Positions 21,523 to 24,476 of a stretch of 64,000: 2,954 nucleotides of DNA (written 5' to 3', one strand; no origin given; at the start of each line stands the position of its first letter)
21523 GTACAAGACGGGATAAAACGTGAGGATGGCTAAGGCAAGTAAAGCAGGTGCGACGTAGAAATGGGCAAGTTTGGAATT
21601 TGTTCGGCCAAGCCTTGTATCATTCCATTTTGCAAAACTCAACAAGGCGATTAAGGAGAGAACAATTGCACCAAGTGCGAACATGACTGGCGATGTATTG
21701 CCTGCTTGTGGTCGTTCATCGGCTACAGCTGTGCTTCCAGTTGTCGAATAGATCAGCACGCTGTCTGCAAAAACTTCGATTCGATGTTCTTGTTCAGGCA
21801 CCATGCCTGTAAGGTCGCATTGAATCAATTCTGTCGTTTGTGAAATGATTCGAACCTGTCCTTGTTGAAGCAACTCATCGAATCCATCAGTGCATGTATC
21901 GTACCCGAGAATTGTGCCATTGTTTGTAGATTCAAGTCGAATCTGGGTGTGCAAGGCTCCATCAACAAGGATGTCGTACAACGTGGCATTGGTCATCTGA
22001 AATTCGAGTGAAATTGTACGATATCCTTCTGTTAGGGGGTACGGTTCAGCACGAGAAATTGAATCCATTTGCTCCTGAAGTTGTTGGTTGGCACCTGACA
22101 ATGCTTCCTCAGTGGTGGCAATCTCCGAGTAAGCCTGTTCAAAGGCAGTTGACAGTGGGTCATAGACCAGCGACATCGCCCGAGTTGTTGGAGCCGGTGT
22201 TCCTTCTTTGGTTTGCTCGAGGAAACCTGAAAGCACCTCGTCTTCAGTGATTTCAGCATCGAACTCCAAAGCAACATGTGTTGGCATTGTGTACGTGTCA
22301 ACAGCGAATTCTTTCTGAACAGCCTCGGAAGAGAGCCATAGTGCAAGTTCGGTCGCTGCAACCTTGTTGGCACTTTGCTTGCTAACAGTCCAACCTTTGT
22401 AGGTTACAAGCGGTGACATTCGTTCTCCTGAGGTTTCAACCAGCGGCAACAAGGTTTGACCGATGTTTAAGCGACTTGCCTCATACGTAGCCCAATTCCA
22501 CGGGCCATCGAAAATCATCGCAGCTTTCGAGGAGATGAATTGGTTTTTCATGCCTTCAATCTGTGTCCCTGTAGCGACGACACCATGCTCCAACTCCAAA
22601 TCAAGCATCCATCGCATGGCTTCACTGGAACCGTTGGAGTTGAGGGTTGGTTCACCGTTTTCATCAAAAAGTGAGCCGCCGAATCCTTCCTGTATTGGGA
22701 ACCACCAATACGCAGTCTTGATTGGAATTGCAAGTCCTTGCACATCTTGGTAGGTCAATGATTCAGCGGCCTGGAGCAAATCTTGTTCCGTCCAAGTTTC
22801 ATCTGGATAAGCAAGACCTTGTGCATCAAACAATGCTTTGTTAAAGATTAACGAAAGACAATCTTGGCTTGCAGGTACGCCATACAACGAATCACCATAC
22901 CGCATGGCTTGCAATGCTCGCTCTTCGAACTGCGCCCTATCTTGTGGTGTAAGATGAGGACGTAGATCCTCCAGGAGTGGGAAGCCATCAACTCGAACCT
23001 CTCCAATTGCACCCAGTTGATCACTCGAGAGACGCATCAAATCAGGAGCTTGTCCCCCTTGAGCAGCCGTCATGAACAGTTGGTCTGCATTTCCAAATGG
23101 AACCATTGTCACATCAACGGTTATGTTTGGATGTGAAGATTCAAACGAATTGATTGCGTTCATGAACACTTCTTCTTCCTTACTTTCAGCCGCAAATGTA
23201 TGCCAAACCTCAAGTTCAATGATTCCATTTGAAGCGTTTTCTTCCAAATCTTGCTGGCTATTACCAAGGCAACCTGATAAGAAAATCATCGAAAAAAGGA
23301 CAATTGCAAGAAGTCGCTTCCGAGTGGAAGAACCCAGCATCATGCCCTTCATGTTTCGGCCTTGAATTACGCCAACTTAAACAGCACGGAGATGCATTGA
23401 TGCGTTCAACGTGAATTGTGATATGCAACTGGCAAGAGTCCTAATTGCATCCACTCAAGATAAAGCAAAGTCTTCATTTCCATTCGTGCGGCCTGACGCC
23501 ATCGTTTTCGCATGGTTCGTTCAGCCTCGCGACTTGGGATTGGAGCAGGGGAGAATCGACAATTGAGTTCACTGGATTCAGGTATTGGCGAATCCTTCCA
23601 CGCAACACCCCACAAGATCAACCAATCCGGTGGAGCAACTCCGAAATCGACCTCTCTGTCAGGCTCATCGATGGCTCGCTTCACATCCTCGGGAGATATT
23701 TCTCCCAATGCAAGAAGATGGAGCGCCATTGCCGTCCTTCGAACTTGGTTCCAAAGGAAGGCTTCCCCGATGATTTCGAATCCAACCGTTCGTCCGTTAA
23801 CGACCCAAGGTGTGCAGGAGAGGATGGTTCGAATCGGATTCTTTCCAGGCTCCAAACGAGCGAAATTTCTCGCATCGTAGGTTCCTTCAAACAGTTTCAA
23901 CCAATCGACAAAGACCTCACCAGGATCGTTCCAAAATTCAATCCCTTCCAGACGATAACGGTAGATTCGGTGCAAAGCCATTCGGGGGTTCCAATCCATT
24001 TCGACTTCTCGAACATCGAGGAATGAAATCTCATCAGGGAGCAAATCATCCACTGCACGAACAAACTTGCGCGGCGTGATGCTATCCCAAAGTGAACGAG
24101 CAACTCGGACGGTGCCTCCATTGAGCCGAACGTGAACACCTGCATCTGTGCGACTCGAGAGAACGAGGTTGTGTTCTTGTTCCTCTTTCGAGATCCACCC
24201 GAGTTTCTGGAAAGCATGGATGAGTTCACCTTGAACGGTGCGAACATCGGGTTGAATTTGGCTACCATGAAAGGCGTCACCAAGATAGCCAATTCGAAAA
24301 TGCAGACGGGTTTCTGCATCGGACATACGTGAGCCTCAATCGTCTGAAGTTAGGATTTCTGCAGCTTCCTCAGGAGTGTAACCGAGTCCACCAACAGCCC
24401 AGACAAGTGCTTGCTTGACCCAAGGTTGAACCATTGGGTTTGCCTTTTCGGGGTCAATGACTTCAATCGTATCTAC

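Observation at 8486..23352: Complete extracellular-to-cytoplasmic alpha-glucan (starch/glycogen) utilisation locus with membrane-anchored GH57 and GH13 enzymes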

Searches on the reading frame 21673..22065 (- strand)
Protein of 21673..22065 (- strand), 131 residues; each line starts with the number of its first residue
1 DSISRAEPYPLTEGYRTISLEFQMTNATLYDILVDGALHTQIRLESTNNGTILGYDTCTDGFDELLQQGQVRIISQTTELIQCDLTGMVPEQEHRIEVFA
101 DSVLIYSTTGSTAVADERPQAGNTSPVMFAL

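Call 44: search_protein_families(library=pfam, proteins=[window:21673-22065:-], max_evalue=1)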
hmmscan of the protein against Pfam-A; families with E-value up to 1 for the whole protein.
seq(131 aa): 1 family
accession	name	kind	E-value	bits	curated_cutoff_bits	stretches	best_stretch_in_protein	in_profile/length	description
PF22194.2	F-93_WHD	-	0.15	12.6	28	0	6-33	9-36/62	F-93, winged-helix domain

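Call 85: predict_structure(protein=window:21709-22047:-)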
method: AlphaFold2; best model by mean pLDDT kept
length: 113 residues; sequences in the alignment: 1
mean_pLDDT: 57.0   pTM: 0.52
mean pLDDT of the five models: 57.0, 51.4, 41.5, 36.0, 35.3
residues with pLDDT >= 90: 0; 70-90: 2; 50-70: 90; < 50: 21
segments of 3 or more residues with pLDDT < 50: 1-8, 54-59, 61-63
pLDDT, mean of each block of 10 residues (from residue 1): 42 59 56 63 66 49 55 63 64 61 53 45
secondary structure, 60 per line:
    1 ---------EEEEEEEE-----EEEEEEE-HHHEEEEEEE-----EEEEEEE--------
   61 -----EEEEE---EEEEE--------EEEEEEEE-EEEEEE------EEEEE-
elements in order: E10-17 E23-29 E34-40 E46-52 E66-70 E74-78 E87-94 E96-101 E108-112

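Call 87: fold_search(model_id=the predicted structure, library=pdb)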
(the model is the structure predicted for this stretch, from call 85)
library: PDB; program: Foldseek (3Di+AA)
matches with E <= 10: 1031; with E <= 0.001: 0
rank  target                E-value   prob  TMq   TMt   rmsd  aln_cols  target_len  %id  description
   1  4i0w_D                3.2e-02  0.98  0.48  0.15   8.5       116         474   10  Structure of the Clostridium Perfringens CspB protease (released 2013-04-03)
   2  7wwn                  4.6e-02  0.82  0.40  0.31   7.3       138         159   14  Structure of hypothetical protein TTHA1873 from Thermus thermophilus with Potassium mercuric iodide (released 2022-04-06)
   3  4i0w_B                5.4e-02  0.97  0.50  0.15   8.4       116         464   11  Structure of the Clostridium Perfringens CspB protease (released 2013-04-03)
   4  7wrk                  7.0e-02  0.41  0.30  0.24  10.8       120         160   12  Structure of hypothetical protein TTHA1873 from Thermus thermophilus (released 2022-03-09)
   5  4gq7                  9.1e-02  0.63  0.35  0.22   9.2       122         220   11  Crystal structure of Lg-Flo1p (released 2013-01-16)
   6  9pr8_D                1.0e-01  0.99  0.59  0.15   4.2       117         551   13  Crystal Structure of the Clostridiodes difficile CspC-CspA heterodimer. (released 2026-01-21)
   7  8u5d_B                1.0e-01  0.90  0.42  0.38   9.3       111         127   14  Crystal Structure of C-terminal domain of Clostridium perfringens Enterotoxin in Space Group P 41 21 2 (released 2023-12-20)
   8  7wwo_A                1.0e-01  0.63  0.38  0.30   7.5       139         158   15  Dimer form of hypothetical protein TTHA1873 from Thermus thermophilus (released 2022-03-09)
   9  3hjr                  1.0e-01  0.44  0.32  0.09  17.1       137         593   18  Crystal structure of serine protease of Aeromonas sobria (released 2009-06-02)
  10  1nae_A                1.3e-01  0.84  0.41  0.37   8.8        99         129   16  Structure of CsCBM6-3 from Clostridium stercorarium in complex with xylotriose (released 2003-03-18)
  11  4lhn                  1.6e-01  0.57  0.35  0.20   8.5       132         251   11  Structure of the N-terminal domain of the Flo1 adhesin (N-Flo1p) from the yeast Saccharomyces cerevisiae, in complex wit (released 2014-09-24)
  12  9pr9_A                1.7e-01  0.92  0.52  0.14   6.7       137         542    9  Crystal structure of the Clostridiodes difficile CspA homodimer (released 2026-01-21)
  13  8u5b_B                1.7e-01  0.82  0.38  0.36   9.5       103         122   12  Cryo-EM structure of human claudin-4 complex with Clostridium perfringens enterotoxin C-terminal domain and sFab COP-1 (released 2023-09-27)
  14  6ov2_B                1.7e-01  0.75  0.39  0.36  10.1       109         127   11  Crystal structure of human claudin-9 in complex with Clostridium perfringens entertoxin C-terminal domain in closed fo (released 2019-09-04)
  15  7poj_C                1.8e-01  0.41  0.35  0.30  11.1       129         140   13  Prodomain bound BMP10 crystal form 2 (released 2022-05-11)
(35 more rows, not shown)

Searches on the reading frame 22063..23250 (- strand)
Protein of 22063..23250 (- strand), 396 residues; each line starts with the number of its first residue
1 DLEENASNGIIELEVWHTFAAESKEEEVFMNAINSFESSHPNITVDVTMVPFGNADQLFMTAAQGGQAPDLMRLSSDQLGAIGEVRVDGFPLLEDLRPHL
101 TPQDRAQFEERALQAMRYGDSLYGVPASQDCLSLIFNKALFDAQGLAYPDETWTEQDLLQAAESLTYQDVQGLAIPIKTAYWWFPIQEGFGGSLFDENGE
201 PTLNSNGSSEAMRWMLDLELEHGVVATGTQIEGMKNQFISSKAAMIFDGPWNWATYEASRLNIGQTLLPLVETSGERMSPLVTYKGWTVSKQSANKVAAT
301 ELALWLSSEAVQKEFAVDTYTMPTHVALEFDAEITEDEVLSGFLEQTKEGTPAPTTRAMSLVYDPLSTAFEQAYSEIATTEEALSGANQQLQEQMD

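Call 62: search_solved_structures(query=window:22063-23250:-, max_evalue=1e-10)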
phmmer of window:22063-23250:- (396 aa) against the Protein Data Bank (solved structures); distinct sequences matched with E-value up to 1e-10: 452 (the best 60 are shown).
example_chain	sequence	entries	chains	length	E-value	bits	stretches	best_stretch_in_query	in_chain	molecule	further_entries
8jbg_B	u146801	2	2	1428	5.9e-37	130.7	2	47-390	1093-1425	Neuromedin-K receptor (NK3R-pFastbac1) | NK3R-pFastbac1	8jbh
9vus_A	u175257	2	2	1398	2.9e-36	128.4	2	47-387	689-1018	Soluble cytochrome b562,2-oxoglutarate receptor 1,Soluble cytochrome b562,2-oxoglutarate r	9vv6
6dts_A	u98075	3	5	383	1.4e-27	99.7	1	24-395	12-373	maltose-binding protein MalE2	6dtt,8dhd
2fnc_A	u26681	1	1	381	1.5e-27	99.7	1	24-395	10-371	maltose ABC transporter, periplasmic maltose-binding protein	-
2zyk_A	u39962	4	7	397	9.9e-27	97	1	44-394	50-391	Solute-binding protein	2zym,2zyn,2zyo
6ffl_A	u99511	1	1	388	1.8e-26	96.1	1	12-392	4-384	Maltose/maltodextrin transport permease homologue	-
3k01_A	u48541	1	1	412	5.1e-26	94.6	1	11-385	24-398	Acarbose/maltose binding protein GacH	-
6dtu_A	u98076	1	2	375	5.7e-26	94.5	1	24-395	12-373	maltose-binding protein MalE1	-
2gha_A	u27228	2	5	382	6.1e-26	94.4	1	24-395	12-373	maltose ABC transporter, periplasmic maltose-binding protein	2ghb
5tu0_A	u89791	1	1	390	6.2e-26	94.4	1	62-367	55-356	Lmo2125 protein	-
3jzj_A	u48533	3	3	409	1e-25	93.7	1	22-385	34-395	Acarbose/maltose binding protein GacH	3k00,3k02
8art_A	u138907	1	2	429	1.5e-23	86.5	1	6-370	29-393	Putative secreted maltose-binding protein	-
1elj_A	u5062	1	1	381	1.2e-21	80.3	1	14-373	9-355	MALTODEXTRIN-BINDING PROTEIN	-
2gh9_A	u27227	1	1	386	7.3e-21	77.7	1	15-373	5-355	maltose/maltodextrin-binding protein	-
5az7_A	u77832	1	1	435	3.7e-19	72.1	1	47-394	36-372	Maltose-binding periplasmic protein,Mitochondrial import receptor subunit TOM20 homolog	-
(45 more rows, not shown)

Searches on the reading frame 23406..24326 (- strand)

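Call 9: search_protein_families(library=pfam, proteins=[window:23406-24326:-], max_evalue=0.001)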
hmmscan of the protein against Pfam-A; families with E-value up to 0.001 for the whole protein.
window:23406-24326:- (306 aa): 1 family
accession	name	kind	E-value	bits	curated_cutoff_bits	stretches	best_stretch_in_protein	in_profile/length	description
PF01416.25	PseudoU_synth_1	-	8.8e-21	74.9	23.3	1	144-241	3-105/108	tRNA pseudouridine synthase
